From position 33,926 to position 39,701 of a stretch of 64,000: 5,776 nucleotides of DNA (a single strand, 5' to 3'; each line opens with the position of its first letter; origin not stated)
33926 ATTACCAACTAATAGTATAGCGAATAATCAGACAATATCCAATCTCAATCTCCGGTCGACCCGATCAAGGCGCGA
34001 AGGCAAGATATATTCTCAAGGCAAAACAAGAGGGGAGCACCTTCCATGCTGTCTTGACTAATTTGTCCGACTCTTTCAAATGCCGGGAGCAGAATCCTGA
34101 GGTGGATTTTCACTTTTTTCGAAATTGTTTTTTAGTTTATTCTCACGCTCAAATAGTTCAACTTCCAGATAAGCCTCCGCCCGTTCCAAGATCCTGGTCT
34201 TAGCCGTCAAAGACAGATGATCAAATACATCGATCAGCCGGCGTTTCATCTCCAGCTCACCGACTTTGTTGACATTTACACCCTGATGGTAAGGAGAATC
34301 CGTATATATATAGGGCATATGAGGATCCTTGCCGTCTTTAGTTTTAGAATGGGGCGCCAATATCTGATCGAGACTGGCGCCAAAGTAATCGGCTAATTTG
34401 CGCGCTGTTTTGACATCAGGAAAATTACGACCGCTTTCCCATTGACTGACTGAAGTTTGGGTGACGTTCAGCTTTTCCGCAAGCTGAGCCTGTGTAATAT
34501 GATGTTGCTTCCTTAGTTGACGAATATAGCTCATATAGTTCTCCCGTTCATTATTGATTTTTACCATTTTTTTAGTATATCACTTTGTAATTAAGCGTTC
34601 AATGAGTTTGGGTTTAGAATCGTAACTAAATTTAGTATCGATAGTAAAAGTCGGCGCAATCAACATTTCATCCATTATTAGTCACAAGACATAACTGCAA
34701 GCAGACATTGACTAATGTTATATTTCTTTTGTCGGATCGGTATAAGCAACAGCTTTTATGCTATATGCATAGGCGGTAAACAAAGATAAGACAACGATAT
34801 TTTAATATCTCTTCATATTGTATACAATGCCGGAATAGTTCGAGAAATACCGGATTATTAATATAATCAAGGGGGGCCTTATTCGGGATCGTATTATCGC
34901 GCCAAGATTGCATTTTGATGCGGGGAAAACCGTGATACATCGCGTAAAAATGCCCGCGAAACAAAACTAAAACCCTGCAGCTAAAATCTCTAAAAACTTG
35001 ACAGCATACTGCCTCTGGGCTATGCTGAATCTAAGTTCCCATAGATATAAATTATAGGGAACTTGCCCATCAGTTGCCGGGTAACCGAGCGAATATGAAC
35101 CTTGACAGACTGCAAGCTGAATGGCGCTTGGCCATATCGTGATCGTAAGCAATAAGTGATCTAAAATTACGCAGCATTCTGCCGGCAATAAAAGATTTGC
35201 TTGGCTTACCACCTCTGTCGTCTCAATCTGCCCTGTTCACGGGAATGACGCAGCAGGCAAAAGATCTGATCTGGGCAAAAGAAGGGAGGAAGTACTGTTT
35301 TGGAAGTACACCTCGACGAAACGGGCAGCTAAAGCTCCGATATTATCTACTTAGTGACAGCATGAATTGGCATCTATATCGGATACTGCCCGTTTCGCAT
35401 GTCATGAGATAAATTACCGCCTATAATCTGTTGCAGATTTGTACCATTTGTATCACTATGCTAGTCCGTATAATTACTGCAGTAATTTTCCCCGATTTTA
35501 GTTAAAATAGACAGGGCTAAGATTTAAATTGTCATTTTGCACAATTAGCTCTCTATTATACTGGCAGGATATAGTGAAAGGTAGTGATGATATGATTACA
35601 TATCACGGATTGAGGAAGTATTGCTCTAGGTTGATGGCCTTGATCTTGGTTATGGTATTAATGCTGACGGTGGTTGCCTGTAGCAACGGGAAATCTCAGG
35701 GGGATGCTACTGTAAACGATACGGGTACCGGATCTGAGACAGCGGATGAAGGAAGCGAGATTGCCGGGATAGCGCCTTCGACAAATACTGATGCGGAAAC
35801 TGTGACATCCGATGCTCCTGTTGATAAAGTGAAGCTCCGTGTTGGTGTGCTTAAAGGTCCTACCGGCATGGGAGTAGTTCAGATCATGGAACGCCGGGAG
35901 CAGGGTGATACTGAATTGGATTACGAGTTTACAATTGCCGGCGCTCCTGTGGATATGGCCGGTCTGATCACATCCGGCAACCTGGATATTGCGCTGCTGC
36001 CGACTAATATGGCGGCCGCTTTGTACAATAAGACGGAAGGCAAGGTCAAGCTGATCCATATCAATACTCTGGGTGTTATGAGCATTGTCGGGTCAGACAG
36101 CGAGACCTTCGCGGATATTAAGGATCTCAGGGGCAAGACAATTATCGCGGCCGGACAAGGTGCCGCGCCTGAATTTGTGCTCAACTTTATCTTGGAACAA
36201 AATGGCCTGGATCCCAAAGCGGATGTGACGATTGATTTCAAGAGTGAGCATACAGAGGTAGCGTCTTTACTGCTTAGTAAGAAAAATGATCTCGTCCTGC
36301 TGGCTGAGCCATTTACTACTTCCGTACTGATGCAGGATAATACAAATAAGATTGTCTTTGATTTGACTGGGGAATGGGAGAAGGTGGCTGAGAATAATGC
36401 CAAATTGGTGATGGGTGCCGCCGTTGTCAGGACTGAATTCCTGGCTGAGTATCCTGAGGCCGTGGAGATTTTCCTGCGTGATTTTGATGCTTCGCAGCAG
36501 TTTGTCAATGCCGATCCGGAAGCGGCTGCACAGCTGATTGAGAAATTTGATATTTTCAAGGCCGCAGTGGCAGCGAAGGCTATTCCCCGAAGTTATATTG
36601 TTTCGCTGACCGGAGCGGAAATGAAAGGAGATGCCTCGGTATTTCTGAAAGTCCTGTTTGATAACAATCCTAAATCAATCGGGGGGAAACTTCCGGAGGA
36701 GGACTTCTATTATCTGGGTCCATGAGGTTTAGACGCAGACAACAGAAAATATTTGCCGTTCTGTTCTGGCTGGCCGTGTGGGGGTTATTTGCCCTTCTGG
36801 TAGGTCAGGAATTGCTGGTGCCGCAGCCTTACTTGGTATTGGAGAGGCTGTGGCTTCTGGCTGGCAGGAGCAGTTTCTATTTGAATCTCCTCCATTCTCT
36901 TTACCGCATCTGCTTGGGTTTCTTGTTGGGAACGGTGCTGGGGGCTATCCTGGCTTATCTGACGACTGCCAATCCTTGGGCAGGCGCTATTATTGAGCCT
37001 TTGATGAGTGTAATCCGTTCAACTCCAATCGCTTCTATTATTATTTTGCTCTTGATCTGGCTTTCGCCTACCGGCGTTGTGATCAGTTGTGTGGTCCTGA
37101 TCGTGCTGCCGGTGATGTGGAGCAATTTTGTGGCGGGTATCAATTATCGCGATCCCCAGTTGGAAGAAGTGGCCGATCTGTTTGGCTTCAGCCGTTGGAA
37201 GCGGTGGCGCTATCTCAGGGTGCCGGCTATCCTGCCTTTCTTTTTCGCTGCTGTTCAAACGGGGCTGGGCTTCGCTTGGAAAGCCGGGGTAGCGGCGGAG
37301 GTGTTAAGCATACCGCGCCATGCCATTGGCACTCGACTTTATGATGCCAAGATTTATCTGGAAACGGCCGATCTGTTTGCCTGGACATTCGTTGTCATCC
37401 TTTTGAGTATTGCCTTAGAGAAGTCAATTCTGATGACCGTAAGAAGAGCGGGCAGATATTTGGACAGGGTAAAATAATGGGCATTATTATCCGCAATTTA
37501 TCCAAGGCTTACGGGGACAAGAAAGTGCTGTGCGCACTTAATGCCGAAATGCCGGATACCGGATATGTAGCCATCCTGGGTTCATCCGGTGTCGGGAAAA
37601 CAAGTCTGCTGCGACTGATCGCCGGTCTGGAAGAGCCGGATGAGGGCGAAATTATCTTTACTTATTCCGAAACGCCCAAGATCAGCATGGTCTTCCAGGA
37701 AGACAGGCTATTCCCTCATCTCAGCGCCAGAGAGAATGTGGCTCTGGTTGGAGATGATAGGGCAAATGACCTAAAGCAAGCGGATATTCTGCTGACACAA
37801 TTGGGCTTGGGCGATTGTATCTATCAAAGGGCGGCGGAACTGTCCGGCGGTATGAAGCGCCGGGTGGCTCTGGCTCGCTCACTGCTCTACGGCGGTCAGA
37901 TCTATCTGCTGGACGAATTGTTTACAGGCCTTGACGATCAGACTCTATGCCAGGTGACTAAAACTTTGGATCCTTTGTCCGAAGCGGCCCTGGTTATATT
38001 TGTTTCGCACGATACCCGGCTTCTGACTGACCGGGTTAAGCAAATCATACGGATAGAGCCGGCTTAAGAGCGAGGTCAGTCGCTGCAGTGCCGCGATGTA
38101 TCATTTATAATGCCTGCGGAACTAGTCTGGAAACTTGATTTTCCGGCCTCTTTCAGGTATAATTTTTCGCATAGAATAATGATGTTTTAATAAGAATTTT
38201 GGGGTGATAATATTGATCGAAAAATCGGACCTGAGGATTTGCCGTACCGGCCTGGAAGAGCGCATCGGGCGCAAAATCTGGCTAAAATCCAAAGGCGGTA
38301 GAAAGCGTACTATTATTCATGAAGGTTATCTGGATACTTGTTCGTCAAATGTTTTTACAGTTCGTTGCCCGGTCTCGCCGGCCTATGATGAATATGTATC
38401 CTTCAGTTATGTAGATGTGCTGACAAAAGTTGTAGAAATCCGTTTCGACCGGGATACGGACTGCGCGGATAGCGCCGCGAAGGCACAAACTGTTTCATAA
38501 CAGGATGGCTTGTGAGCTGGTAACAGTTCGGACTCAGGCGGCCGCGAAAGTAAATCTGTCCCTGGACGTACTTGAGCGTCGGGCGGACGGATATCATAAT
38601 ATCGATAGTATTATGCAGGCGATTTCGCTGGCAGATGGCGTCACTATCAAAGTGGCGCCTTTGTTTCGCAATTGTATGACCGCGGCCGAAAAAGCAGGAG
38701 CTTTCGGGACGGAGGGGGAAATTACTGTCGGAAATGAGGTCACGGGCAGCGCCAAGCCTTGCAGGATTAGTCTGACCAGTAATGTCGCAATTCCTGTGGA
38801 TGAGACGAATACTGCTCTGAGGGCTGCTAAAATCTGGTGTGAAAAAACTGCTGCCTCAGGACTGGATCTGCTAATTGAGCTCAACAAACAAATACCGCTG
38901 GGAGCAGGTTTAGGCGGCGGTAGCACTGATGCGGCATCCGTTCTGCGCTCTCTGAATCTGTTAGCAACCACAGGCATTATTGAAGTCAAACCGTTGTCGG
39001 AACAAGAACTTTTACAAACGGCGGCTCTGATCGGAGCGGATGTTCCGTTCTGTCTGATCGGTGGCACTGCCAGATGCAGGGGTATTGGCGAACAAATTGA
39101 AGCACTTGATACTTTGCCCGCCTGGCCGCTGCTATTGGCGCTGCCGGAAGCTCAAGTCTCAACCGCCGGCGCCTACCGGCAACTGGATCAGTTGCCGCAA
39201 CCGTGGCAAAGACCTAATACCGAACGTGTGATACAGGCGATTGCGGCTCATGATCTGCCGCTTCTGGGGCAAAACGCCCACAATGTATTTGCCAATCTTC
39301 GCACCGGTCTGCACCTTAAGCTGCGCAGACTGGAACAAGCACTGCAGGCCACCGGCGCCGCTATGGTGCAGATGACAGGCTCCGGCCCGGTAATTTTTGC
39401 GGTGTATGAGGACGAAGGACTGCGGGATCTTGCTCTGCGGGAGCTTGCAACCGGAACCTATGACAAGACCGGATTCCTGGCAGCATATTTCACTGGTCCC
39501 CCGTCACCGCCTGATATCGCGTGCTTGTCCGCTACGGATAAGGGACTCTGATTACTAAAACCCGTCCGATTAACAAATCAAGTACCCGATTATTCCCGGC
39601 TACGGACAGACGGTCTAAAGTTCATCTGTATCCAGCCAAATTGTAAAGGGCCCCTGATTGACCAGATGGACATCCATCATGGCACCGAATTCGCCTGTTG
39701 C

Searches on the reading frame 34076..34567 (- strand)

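Call 47: search_protein_families(library=pfam, proteins=[window:34076-34567:-], max_evalue=0.00001)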
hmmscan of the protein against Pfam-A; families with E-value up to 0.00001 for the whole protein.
window:34076-34567:- (163 aa): 3 families
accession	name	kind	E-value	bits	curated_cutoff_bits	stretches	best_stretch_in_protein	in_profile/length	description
PF01381.28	HTH_3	-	4.7e-17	62.2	23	1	15-68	1-54/55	Helix-turn-helix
PF13560.12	HTH_31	-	1.8e-11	44.6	27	1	14-68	5-60/64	Helix-turn-helix domain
PF12844.13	HTH_19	-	3.9e-10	39.9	30.2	1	15-70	4-59/64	Helix-turn-helix domain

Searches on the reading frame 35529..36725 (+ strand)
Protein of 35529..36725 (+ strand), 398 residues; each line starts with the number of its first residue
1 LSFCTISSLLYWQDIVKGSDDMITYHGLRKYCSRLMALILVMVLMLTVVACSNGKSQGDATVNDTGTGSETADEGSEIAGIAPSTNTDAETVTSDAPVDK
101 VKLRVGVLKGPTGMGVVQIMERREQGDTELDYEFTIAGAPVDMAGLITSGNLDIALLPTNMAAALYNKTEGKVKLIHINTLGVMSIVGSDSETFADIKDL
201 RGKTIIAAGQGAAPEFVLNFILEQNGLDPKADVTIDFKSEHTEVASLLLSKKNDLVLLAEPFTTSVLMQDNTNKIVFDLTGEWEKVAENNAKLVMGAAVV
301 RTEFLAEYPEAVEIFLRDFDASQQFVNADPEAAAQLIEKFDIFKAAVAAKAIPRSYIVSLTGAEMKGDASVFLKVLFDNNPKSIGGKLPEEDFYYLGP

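Call 47: search_protein_families(library=pfam, proteins=[window:35529-36725:+], max_evalue=0.00001)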
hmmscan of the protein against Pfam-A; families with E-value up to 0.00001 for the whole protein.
window:35529-36725:+ (398 aa): 2 families
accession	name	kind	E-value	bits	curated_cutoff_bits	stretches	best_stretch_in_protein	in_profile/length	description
PF12974.12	Phosphonate-bd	-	8.6e-08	32.3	27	1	130-270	29-174/242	ABC transporter, phosphonate, periplasmic substrate-binding protein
PF09084.16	NMT1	-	3e-07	31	20.5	1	133-333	24-216/216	NMT1/THI5 like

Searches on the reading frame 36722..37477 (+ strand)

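Call 47: search_protein_families(library=pfam, proteins=[window:36722-37477:+], max_evalue=0.00001)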
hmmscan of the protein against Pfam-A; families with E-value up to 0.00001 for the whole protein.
window:36722-37477:+ (251 aa): 1 family
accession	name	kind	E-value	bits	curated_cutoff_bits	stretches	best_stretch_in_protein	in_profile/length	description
PF00528.27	BPD_transp_1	-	3.9e-16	59.7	26.4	1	70-231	1-166/184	Binding-protein-dependent transport system inner membrane component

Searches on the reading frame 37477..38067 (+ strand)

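Call 47: search_protein_families(library=pfam, proteins=[window:37477-38067:+], max_evalue=0.00001)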
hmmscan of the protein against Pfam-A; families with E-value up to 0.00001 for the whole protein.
window:37477-38067:+ (196 aa): 2 families
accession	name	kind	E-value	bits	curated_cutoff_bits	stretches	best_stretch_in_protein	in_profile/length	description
PF00005.33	ABC_tran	-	6.3e-28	98.5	25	1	22-148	5-135/137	ABC transporter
PF13304.12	AAA_21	-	3.2e-06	27.9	27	0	105-183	221-303/304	AAA domain, putative AbiEii toxin, Type IV TA system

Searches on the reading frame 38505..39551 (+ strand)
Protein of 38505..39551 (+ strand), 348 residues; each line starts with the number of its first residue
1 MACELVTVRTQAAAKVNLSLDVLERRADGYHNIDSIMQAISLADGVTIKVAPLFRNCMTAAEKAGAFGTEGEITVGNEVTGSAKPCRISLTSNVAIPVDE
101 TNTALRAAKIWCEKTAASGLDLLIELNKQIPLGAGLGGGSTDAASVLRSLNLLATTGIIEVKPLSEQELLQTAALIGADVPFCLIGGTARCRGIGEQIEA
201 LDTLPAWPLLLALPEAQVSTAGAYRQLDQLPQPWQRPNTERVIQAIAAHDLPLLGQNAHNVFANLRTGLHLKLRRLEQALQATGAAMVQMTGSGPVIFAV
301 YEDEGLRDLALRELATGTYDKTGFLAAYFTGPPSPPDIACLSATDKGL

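Call 47: search_protein_families(library=pfam, proteins=[window:38505-39551:+], max_evalue=0.00001)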
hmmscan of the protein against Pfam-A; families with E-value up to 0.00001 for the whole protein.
window:38505-39551:+ (348 aa): 2 families
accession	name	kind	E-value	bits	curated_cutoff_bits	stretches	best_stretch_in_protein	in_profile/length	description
PF00288.32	GHMP_kinases_N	-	9.6e-13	48.6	22.3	1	102-187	1-87/87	GHMP kinases N terminal domain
PF08544.19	GHMP_kinases_C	-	2.6e-09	37.8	21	1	243-315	2-80/85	GHMP kinases C terminal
